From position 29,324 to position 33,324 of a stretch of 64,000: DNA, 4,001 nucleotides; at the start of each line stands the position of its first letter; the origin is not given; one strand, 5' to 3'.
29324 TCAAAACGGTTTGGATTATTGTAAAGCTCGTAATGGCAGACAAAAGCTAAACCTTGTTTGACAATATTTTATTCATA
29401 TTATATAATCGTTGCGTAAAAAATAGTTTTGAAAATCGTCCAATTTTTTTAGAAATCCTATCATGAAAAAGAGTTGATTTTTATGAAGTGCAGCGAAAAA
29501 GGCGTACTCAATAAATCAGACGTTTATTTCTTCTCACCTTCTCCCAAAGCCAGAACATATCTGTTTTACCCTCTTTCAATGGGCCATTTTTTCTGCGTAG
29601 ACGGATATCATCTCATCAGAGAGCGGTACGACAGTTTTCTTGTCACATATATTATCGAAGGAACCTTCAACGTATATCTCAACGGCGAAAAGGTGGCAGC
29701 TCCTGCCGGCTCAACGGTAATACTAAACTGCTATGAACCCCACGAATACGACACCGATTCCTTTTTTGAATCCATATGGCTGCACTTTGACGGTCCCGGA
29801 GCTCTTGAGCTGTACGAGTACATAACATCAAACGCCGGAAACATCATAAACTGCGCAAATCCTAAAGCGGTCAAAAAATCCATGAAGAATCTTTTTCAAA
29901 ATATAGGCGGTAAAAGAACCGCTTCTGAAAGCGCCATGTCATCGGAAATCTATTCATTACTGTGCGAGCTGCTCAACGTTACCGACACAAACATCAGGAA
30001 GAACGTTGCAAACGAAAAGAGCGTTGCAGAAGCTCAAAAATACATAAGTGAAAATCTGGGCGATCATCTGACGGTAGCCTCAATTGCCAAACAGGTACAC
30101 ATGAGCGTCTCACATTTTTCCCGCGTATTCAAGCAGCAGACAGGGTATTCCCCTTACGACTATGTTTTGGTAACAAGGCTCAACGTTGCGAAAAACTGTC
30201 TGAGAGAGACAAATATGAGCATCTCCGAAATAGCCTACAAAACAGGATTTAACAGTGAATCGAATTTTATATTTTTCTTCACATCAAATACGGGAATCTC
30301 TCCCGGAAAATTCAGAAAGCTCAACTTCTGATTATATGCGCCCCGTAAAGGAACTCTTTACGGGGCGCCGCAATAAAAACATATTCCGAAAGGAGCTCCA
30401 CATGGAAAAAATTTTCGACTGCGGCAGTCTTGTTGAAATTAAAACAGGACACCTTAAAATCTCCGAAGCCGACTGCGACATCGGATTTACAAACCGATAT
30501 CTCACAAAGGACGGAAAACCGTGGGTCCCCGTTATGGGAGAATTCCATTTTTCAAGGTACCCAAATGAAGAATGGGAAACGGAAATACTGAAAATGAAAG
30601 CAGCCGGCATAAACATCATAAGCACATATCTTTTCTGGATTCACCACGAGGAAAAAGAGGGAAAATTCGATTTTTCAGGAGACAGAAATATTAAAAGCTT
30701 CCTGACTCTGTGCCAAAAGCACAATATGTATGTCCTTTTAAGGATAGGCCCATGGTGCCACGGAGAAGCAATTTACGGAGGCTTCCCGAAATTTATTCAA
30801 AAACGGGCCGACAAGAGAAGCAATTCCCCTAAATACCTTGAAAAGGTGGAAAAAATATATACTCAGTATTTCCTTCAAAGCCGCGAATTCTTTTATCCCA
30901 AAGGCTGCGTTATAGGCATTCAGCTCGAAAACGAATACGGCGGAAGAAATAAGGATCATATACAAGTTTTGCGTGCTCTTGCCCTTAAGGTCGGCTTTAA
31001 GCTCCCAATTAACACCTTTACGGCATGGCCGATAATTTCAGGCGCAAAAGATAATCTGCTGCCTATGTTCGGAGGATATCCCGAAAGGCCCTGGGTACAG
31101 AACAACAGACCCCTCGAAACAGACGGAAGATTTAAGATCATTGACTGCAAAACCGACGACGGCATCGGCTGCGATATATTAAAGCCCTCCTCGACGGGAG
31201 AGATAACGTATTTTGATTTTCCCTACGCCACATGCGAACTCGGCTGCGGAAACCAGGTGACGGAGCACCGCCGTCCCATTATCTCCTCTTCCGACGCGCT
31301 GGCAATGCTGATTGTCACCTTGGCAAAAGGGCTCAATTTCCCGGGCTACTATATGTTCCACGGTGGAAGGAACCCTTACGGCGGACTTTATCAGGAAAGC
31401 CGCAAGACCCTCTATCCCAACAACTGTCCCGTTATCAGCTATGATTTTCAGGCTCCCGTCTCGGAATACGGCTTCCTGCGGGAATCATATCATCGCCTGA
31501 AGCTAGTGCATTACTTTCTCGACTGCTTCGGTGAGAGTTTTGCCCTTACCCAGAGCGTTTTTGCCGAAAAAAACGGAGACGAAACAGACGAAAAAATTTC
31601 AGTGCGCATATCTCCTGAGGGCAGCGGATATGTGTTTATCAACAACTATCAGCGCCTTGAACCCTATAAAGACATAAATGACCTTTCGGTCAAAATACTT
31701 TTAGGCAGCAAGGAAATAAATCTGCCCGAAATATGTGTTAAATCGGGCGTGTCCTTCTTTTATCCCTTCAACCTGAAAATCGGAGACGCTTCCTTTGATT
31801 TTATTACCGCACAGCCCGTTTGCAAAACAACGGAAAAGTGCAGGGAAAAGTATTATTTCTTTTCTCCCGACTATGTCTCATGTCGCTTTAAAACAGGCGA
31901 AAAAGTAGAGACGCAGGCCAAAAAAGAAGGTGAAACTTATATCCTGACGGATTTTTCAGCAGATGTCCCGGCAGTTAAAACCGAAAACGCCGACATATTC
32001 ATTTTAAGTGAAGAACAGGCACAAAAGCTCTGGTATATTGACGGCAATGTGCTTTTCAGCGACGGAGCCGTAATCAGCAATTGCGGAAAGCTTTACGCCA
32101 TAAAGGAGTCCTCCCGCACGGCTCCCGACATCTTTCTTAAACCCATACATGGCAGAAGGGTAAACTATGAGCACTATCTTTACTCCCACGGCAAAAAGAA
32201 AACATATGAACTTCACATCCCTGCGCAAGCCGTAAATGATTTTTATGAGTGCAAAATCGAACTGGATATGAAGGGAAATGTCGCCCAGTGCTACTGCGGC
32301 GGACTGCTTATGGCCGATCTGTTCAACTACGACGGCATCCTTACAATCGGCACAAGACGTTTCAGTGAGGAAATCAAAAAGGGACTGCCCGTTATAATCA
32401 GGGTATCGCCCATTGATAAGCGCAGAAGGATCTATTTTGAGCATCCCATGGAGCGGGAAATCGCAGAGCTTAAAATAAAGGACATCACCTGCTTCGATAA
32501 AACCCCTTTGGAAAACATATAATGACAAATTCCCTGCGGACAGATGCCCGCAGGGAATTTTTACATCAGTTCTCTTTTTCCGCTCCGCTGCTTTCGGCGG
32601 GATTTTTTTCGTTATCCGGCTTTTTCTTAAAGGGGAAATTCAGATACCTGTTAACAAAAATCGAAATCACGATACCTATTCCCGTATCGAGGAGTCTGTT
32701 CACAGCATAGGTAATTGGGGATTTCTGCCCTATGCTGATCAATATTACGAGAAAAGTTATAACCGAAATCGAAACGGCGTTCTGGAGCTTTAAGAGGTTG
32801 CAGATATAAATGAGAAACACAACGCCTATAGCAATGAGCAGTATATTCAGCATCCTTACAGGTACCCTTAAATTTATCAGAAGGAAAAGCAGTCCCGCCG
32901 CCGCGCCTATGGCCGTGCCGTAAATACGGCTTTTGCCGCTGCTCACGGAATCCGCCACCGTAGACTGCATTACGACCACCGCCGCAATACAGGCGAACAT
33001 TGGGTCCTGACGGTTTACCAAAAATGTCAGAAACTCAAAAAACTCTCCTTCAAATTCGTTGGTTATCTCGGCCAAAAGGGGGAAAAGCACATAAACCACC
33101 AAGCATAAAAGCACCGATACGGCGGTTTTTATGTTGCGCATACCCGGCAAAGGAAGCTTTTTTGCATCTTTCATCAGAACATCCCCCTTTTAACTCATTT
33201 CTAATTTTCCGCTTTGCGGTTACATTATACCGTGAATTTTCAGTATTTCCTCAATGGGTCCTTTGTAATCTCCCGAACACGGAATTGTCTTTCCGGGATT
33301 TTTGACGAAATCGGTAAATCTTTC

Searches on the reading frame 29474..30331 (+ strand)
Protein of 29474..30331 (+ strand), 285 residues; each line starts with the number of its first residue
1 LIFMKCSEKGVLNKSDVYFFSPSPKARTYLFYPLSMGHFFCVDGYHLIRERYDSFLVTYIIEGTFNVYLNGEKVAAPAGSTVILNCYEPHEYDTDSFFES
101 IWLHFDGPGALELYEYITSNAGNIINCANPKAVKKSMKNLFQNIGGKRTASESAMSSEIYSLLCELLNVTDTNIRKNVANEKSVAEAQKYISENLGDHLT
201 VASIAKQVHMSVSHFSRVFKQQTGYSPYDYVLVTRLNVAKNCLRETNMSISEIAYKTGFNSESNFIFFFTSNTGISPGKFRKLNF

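Call 7: search_protein_families(library=pfam, proteins=[window:29474-30331:+])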
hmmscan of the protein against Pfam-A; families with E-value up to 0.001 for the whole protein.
window:29474-30331:+ (285 aa): 3 families
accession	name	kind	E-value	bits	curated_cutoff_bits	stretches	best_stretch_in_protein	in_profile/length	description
PF12833.13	HTH_18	-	5.3e-23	81.5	33.6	1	204-282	1-79/80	Helix-turn-helix domain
PF00165.29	HTH_AraC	-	8.1e-18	64.5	26.6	2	191-230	1-40/42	Bacterial regulatory helix-turn-helix proteins, AraC family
PF02311.25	AraC_binding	-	4.7e-13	49.5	21.1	1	36-163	5-135/135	AraC-like ligand binding domain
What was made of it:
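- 29474..30331 (+): Divergent AraC-family regulator, the probable activator of the operon. It has AraC_binding and HTH_18 domains (call 7).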

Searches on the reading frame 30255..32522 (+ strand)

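Call 7: search_protein_families(library=pfam, proteins=[window:30255-32522:+])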
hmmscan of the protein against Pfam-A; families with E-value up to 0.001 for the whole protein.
window:30255-32522:+ (755 aa): 2 families
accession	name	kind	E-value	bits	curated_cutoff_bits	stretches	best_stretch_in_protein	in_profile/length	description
PF01301.25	Glyco_hydro_35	-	3.9e-50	171.7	27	1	83-419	2-316/319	Glycosyl hydrolases family 35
PF02449.21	Glyco_hydro_42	-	9.3e-09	35.5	21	1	98-233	3-143/376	Beta-galactosidase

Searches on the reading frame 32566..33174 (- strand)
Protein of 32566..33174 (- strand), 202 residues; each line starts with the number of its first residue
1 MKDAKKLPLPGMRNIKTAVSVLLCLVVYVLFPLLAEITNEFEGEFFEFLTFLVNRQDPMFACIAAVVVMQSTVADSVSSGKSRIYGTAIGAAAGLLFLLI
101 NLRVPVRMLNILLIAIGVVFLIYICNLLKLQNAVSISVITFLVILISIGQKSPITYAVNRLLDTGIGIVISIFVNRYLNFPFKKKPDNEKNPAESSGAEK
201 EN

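Call 7: search_protein_families(library=pfam, proteins=[window:32566-33174:-])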
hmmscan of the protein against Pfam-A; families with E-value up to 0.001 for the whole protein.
window:32566-33174:- (202 aa): 4 families
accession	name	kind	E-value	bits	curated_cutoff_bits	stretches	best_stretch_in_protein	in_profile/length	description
PF13515.12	FUSC_2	-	5.4e-16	59.3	25.6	1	48-174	4-126/126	Fusaric acid resistance protein-like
PF06081.17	ArAE_1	-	2.7e-13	50.7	22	1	52-178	23-141/141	Aromatic acid exporter family member 1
PF04632.18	FUSC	-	1.3e-06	27.8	30.9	1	50-178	19-149/660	Fusaric acid resistance protein family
PF11744.14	ALMT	-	8.8e-05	22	20.6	1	58-176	41-166/471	Aluminium activated malate transporter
